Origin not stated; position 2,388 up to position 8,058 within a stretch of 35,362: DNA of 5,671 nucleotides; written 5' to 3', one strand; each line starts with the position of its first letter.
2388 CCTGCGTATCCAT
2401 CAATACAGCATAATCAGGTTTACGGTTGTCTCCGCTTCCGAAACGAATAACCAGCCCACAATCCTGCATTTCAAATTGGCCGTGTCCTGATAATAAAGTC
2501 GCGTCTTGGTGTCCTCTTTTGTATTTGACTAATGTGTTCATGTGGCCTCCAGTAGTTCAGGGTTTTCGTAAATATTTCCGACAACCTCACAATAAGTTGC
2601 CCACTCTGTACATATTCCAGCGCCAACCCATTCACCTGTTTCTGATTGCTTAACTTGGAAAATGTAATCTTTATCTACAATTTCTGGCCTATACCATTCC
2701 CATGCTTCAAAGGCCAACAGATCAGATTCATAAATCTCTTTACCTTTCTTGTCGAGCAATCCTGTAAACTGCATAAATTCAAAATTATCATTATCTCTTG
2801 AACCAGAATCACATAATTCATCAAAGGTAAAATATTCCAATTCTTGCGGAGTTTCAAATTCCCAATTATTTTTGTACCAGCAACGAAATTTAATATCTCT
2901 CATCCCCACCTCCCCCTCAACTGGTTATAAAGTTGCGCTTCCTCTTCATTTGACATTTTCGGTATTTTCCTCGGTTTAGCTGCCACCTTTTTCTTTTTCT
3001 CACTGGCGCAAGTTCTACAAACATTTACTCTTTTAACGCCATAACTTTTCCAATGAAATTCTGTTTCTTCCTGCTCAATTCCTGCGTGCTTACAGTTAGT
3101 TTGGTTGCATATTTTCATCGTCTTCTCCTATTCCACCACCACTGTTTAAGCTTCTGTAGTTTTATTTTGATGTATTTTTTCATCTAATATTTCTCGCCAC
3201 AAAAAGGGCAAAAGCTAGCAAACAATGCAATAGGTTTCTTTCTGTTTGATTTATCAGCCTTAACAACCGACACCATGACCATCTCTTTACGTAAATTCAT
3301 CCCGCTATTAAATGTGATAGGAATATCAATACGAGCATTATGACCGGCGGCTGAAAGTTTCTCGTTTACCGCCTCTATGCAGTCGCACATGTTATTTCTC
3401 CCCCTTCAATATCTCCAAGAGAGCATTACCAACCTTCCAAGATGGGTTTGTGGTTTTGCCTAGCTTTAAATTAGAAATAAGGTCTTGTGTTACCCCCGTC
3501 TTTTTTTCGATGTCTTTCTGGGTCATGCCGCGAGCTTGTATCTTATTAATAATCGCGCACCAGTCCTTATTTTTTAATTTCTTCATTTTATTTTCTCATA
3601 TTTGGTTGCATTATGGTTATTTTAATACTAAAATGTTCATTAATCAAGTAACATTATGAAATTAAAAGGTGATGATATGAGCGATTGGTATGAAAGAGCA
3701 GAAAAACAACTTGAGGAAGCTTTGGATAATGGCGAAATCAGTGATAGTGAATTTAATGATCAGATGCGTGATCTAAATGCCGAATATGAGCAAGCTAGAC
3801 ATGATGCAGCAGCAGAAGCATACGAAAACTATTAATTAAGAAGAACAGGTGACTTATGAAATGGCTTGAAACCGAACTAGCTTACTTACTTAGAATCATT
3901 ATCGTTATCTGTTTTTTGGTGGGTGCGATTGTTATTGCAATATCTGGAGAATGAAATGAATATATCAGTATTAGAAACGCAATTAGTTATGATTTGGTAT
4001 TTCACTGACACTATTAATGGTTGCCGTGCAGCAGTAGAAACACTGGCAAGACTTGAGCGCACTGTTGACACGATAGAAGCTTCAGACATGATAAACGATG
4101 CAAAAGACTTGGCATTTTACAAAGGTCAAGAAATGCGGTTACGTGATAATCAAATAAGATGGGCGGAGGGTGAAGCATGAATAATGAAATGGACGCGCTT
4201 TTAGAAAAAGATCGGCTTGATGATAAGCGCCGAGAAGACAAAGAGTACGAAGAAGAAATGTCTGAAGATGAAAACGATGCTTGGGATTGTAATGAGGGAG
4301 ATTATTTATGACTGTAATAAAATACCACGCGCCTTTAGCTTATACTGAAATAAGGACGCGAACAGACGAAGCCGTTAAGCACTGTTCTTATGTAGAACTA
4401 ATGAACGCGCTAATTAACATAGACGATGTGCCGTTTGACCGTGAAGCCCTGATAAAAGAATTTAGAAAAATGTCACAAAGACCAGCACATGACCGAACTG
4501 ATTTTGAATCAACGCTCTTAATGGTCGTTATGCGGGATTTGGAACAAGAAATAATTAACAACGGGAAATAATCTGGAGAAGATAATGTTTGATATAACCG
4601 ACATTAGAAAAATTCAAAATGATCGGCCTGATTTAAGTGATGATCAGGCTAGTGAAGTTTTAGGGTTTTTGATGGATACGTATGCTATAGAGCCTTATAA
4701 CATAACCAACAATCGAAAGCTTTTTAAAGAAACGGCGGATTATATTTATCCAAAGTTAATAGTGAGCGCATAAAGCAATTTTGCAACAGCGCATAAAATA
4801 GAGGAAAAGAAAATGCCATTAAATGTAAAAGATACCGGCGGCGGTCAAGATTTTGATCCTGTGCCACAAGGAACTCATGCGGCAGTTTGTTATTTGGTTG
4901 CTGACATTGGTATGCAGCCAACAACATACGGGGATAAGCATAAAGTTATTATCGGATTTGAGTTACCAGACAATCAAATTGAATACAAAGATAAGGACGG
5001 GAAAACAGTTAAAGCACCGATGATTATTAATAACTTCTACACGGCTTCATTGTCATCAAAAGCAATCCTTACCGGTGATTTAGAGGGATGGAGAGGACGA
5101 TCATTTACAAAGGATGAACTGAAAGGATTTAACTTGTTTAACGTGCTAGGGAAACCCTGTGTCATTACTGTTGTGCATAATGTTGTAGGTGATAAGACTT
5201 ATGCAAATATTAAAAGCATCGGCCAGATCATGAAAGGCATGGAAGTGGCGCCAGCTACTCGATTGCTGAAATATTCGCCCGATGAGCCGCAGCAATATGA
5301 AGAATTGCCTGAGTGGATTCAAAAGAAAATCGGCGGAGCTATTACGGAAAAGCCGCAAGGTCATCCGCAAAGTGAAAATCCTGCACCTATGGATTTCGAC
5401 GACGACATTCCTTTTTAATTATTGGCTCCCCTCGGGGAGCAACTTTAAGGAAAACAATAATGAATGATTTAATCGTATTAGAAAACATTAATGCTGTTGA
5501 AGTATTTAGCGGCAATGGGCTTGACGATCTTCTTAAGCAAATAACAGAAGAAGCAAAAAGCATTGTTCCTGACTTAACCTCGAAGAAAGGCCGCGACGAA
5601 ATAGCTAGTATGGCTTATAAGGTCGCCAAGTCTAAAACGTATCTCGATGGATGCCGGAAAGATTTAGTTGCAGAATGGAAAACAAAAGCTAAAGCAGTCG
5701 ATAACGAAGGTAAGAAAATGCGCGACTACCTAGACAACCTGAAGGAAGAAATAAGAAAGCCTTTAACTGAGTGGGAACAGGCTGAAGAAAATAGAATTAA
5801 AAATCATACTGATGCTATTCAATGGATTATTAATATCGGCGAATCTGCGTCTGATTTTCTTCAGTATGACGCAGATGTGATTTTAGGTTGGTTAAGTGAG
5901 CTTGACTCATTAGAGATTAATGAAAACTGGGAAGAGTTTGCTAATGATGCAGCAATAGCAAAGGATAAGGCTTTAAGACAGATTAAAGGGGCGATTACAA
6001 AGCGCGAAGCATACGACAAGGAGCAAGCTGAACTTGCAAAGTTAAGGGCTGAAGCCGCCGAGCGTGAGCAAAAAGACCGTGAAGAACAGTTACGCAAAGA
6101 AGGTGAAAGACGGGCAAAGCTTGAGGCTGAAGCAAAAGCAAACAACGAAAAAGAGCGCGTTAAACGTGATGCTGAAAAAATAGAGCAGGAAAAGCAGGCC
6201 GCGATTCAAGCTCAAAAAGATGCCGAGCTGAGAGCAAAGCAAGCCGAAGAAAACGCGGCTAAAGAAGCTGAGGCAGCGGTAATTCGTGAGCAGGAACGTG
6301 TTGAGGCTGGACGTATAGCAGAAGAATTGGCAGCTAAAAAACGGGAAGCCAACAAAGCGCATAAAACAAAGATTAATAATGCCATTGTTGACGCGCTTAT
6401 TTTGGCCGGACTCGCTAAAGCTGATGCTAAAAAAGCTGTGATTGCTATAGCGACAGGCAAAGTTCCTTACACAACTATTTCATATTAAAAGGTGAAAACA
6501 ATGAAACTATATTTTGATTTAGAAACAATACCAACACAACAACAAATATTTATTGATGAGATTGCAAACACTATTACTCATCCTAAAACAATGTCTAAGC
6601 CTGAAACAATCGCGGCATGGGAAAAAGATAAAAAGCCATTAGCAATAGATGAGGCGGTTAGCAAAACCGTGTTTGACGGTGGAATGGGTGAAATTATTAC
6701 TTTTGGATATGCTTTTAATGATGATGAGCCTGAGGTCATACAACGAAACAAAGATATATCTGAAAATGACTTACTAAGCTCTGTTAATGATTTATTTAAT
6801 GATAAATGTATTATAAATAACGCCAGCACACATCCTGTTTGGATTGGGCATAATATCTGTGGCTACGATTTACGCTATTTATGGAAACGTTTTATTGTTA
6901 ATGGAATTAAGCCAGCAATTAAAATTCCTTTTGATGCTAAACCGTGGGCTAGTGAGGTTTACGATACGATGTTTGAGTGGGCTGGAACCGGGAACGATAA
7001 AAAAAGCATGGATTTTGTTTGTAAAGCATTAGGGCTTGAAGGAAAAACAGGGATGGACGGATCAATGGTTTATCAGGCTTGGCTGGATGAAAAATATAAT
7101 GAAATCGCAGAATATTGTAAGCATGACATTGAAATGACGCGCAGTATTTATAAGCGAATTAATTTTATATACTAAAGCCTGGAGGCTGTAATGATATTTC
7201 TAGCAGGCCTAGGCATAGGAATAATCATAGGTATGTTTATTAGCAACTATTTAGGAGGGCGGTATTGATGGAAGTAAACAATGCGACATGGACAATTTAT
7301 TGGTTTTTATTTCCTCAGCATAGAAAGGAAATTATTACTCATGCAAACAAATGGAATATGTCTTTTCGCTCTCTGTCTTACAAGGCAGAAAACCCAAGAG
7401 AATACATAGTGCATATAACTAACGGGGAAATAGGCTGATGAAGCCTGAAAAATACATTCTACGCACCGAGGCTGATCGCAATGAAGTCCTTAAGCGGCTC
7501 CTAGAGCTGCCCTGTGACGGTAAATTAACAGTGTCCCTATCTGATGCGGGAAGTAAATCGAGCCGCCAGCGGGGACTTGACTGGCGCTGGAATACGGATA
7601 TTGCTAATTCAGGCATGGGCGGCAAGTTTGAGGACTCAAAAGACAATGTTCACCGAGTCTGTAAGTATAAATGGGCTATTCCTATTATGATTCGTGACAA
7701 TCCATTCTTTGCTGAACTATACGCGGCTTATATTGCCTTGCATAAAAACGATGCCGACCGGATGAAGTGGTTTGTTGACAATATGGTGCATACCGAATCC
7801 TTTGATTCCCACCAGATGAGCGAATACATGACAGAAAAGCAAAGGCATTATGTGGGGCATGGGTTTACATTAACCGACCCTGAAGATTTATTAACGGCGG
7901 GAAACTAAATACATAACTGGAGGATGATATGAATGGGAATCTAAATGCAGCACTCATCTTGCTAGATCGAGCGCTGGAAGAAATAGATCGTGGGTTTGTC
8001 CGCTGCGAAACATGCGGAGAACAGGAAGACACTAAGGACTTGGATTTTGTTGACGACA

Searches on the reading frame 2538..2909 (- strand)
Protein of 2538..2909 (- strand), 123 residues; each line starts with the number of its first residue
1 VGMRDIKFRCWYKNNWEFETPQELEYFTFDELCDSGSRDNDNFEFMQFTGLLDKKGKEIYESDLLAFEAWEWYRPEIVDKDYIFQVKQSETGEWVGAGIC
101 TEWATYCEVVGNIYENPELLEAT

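Call 59: search_protein_families(library=phrogs, max_evalue=0.001, proteins=[window:2538-2909:-])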
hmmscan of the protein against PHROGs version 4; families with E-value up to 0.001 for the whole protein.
window:2538-2909:- (123 aa): 3 families
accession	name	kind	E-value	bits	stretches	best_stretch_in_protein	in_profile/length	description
phrog_98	-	unknown function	8.2e-31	108.1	1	1-122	23-152/208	-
phrog_8684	-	unknown function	1.4e-11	45.6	1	47-88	63-103/164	-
phrog_24347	-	unknown function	7.9e-07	29.5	1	5-121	132-242/245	-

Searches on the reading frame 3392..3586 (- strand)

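Call 14: search_protein_families(library=pfam, max_evalue=0.1, proteins=[window:3392-3586:-])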
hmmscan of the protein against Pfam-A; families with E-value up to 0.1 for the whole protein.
window:3392-3586:- (64 aa): 8 families
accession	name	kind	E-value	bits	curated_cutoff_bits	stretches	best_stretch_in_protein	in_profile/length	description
PF12844.13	HTH_19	-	5.3e-06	26.7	30.2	1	19-60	11-51/64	Helix-turn-helix domain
PF13744.12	HTH_37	-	1.6e-05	25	27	1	3-47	14-58/80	Helix-turn-helix domain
PF01381.28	HTH_3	-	1.9e-05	25.1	23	1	16-49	5-37/55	Helix-turn-helix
PF13443.12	HTH_26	-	0.00057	20.5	22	1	16-60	6-50/63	Cro/C1-type HTH DNA-binding domain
PF13560.12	HTH_31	-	0.00076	20.2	27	1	17-60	11-54/64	Helix-turn-helix domain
PF18579.7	Raf1_HTH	-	0.0024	18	27.3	1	8-34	18-44/61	Rubisco accumulation factor 1 helix turn helix domain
PF09382.16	RQC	-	0.025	14.8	23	1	1-63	56-100/114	RQC domain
PF12802.13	MarR_2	-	0.037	14.6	27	1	10-39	8-39/61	MarR family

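Call 15: search_protein_families(library=phrogs, max_evalue=0.01, proteins=[window:3392-3586:-])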
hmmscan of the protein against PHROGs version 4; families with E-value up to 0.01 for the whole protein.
window:3392-3586:- (64 aa): 13 families
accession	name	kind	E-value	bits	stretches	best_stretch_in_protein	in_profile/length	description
phrog_6831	-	transcription regulation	4.1e-12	46.9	1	10-60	8-58/68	transcriptional regulator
phrog_6223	-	transcription regulation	8e-08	33.2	1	5-61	3-58/73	transcriptional repressor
phrog_3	-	transcription regulation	8.1e-06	26.8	1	2-61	83-138/430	transcriptional repressor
phrog_8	-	transcription regulation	1.1e-05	26.1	1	14-49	82-117/346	transcriptional regulator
phrog_8038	-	unknown function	2.7e-05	24.9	1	5-61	2-58/66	-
phrog_2339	-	DNA, RNA and nucleotide metabolism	0.00044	21.2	1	10-45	28-63/98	HTH DNA binding protein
phrog_1529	-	unknown function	0.00051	21.2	1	18-45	16-43/209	-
phrog_18376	-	unknown function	0.00074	20.8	1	4-59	75-131/141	-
phrog_4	-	transcription regulation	0.00094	19.2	1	3-48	127-173/400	transcriptional repressor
phrog_1373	-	transcription regulation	0.0021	19.1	1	14-41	70-97/166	transcriptional regulator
phrog_24157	-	unknown function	0.0024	19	1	5-52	36-82/104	-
phrog_18318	-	DNA, RNA and nucleotide metabolism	0.0034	18.4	1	4-41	30-67/108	HTH DNA binding protein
phrog_25916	-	unknown function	0.0065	17.7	1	24-52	53-81/96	-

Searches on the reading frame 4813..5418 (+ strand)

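Call 59: search_protein_families(library=phrogs, max_evalue=0.001, proteins=[window:4813-5418:+])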
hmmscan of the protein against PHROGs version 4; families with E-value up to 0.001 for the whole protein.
window:4813-5418:+ (201 aa): 3 families
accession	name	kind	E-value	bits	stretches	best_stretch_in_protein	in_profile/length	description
phrog_862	-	unknown function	8.1e-13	49.8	1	5-147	22-166/276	-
phrog_6599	-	unknown function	2.3e-06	28.6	1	12-142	15-153/245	-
phrog_18154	-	DNA, RNA and nucleotide metabolism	3.6e-05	25.5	1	176-201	80-105/105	single strand DNA binding protein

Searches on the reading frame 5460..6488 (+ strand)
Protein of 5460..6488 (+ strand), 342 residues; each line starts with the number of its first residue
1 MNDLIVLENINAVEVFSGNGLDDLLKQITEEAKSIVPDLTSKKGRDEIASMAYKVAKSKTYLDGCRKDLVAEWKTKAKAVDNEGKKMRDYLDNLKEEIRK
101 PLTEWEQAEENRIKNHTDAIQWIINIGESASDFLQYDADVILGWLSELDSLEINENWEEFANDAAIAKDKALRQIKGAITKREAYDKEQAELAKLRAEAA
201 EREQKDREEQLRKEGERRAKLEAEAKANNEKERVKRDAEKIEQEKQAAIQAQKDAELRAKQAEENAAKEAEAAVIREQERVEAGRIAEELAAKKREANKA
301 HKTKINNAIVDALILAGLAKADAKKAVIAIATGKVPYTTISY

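Call 59: search_protein_families(library=phrogs, max_evalue=0.001, proteins=[window:5460-6488:+])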
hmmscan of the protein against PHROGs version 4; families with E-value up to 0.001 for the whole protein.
window:5460-6488:+ (342 aa): 3 families
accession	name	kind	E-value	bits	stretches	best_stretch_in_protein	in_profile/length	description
phrog_1376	-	unknown function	1.8e-93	314.6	1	2-342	5-362/362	-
phrog_17211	-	unknown function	5.2e-31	108.2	1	2-108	5-112/116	-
phrog_16469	-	unknown function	3e-12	47.7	1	9-318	27-358/392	-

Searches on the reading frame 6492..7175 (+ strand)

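Call 59: search_protein_families(library=phrogs, max_evalue=0.001, proteins=[window:6492-7175:+])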
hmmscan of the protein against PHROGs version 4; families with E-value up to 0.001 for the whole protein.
window:6492-7175:+ (227 aa): 3 families
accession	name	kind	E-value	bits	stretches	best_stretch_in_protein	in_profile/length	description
phrog_403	-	DNA, RNA and nucleotide metabolism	1e-19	71.6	1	6-223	68-246/321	DNA polymerase exonuclease subunit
phrog_17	-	DNA, RNA and nucleotide metabolism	1e-11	44.6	1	39-223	663-824/1445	DNA polymerase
phrog_25228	-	DNA, RNA and nucleotide metabolism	7.5e-11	42.7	1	7-214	15-217/326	3'-5' exonuclease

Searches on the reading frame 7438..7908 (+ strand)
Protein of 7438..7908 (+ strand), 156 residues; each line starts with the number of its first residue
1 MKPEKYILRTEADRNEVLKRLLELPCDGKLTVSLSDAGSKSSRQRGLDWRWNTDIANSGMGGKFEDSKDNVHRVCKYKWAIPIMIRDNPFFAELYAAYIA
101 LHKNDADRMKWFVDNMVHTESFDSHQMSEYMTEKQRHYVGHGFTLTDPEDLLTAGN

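Call 59: search_protein_families(library=phrogs, max_evalue=0.001, proteins=[window:7438-7908:+])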
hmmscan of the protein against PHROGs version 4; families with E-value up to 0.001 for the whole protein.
window:7438-7908:+ (156 aa): 2 families
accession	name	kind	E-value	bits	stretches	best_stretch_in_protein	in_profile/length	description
phrog_72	-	DNA, RNA and nucleotide metabolism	1.5e-08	35.9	1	1-151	7-148/161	NinB/ Orf homologous recombination mediator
phrog_7283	-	DNA, RNA and nucleotide metabolism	0.00018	22.6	1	9-149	8-151/156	NinB/ Orf homologous recombination mediator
